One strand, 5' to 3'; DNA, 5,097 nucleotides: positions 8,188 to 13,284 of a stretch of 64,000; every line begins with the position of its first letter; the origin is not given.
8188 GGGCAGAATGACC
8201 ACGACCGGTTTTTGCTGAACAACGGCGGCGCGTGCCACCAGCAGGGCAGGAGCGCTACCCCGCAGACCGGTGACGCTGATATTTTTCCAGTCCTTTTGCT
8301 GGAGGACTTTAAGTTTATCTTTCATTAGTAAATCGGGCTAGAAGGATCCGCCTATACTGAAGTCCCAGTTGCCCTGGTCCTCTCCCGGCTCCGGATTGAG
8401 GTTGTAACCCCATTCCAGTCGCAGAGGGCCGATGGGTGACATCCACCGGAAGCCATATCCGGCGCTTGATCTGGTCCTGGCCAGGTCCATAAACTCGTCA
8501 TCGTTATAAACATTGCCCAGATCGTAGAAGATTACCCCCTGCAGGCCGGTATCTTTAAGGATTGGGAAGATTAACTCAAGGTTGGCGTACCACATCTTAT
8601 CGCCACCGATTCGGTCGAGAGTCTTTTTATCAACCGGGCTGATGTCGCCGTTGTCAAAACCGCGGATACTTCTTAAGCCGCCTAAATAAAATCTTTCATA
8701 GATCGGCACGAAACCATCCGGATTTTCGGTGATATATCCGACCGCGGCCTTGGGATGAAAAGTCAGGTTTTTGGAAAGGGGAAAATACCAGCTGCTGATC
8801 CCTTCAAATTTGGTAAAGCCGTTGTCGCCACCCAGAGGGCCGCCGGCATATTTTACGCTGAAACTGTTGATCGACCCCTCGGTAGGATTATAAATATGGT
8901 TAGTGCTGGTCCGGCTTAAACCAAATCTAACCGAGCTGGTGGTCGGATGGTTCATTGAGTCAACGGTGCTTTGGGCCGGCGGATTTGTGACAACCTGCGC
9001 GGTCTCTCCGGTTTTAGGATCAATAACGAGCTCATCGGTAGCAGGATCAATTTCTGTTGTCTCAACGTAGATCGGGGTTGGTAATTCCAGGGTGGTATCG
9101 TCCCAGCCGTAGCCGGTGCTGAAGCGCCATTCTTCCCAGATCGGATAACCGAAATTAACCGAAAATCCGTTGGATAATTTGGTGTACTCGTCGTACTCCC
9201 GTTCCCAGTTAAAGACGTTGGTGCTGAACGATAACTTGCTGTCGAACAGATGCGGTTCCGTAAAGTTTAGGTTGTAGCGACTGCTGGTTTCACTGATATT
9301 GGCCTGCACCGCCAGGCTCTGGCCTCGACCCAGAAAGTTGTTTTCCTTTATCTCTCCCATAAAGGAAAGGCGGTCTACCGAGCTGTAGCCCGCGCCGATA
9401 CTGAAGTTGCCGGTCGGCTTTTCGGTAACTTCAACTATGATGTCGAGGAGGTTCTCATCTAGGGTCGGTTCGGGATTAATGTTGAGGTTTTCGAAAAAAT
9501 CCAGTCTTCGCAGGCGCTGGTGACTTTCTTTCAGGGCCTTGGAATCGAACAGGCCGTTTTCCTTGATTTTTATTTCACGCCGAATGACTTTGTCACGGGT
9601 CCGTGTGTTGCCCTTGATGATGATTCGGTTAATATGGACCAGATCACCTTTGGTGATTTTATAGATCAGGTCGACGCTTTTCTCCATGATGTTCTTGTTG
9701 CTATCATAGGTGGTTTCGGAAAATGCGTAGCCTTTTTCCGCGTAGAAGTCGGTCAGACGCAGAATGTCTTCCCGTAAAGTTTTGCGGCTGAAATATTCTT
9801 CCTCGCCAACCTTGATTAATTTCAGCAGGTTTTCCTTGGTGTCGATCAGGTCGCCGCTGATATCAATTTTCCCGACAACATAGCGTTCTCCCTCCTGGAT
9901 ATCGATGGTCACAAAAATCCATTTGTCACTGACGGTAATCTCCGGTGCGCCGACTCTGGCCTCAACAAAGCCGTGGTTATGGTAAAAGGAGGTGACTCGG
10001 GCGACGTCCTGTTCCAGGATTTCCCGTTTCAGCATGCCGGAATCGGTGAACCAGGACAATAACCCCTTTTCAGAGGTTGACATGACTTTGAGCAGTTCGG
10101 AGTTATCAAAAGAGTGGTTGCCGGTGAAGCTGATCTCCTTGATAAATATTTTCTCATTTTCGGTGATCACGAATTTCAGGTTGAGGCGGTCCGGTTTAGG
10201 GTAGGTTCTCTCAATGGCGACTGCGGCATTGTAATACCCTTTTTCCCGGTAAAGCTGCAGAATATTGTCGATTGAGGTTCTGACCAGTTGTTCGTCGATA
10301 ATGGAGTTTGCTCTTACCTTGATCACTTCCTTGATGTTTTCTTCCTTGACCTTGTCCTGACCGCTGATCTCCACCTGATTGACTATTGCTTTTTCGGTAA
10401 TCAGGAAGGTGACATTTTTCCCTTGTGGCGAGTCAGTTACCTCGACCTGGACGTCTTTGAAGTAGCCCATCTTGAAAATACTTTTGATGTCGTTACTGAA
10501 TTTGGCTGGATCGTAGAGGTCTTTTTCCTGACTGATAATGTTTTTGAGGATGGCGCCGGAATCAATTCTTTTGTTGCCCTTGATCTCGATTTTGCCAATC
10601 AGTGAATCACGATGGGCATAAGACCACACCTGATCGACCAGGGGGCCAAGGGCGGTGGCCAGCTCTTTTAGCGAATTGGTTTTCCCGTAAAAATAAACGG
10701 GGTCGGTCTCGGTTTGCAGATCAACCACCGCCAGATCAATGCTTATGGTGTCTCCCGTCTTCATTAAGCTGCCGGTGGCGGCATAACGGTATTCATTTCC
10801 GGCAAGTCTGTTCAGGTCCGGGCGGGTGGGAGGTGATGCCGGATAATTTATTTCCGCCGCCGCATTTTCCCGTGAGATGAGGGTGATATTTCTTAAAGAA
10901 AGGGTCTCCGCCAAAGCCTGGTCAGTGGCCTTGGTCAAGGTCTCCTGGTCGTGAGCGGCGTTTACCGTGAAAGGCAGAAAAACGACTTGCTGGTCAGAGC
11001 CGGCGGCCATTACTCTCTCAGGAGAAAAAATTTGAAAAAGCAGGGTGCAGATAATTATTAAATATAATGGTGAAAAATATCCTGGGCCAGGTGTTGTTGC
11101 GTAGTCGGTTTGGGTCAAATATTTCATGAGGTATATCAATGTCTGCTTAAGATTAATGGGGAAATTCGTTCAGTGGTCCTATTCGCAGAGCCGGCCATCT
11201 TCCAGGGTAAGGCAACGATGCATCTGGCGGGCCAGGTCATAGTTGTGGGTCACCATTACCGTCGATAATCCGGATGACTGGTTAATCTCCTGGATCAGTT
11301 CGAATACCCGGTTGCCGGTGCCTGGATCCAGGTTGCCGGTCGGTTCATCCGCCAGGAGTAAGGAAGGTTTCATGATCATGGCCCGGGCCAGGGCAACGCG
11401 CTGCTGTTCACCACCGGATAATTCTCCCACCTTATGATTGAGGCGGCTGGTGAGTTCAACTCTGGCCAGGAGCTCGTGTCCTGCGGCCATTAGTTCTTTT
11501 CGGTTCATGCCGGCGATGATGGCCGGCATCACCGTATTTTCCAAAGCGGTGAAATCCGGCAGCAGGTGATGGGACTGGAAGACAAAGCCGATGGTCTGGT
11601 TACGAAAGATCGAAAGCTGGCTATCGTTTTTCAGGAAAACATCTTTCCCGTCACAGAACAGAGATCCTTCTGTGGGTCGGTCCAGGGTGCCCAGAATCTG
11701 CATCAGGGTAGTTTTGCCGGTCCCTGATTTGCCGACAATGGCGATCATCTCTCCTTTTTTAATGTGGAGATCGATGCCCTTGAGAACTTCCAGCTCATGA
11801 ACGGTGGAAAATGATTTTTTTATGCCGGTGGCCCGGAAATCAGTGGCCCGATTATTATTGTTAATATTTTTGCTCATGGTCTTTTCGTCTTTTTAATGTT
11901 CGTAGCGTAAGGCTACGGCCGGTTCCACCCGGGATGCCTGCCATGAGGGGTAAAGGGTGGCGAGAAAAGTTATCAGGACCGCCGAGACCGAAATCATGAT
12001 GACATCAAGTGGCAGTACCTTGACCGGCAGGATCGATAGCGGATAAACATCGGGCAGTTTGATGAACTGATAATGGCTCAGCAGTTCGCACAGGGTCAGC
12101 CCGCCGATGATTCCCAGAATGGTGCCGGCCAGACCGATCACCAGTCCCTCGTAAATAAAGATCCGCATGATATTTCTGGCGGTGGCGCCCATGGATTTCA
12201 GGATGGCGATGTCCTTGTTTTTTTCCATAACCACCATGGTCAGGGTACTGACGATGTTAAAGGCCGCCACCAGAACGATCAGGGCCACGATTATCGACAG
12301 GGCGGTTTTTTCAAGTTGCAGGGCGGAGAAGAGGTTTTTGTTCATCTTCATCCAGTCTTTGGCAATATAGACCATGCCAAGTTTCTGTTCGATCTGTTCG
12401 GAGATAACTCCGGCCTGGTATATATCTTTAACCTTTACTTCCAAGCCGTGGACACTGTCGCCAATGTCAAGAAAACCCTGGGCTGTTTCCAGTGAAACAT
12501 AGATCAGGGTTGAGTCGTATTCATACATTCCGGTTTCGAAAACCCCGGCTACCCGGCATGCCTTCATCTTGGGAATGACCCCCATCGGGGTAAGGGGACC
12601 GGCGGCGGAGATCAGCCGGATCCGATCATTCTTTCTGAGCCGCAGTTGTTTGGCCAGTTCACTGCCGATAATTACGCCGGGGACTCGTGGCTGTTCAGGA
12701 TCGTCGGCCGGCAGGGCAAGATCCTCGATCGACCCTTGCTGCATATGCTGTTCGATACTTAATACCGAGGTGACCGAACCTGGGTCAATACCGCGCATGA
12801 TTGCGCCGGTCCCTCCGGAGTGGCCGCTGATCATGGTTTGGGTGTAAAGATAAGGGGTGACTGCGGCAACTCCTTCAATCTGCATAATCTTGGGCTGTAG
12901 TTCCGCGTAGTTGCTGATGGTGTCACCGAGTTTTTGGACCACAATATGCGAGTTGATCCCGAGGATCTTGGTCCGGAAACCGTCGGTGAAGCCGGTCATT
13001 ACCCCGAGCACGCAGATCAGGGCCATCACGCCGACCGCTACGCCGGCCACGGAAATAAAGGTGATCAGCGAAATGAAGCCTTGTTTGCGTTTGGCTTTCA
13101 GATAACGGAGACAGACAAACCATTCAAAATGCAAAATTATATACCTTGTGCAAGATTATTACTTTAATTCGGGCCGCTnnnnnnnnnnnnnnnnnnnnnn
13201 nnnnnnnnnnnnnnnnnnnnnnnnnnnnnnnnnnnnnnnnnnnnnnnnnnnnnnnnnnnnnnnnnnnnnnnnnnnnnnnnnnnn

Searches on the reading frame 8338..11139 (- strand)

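Call 75: search_protein_families(library=pfam, proteins=[window:8338-11139:-], max_evalue=0.00001)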
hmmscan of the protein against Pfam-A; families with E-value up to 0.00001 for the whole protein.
window:8338-11139:- (933 aa): 4 families
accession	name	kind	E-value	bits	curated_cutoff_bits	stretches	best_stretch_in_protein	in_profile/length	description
PF01103.29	Omp85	-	6.5e-74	249.8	24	1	601-933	1-325/325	Omp85 superfamily domain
PF07244.20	POTRA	-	4e-63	210.5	21.3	5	502-574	2-79/79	Surface antigen variable number repeat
PF08479.16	POTRA_2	-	7.9e-12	45.3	24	0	333-416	3-75/76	POTRA domain, ShlB-type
PF08478.15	POTRA_1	-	3.8e-06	27.5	23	0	502-545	2-45/69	POTRA domain, FtsQ-type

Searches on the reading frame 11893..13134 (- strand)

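Call 75: search_protein_families(library=pfam, proteins=[window:11893-13134:-], max_evalue=0.00001)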
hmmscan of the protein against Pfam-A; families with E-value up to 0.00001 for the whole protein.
window:11893-13134:- (413 aa): 2 families
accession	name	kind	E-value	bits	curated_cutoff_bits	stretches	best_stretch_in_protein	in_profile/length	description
PF02687.27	FtsX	-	4.2e-20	72.4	25.5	1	281-405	2-120/120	FtsX-like permease C-terminal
PF12704.14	MacB_PCD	-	4.2e-19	70.1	27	1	25-250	1-206/207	MacB-like periplasmic core domain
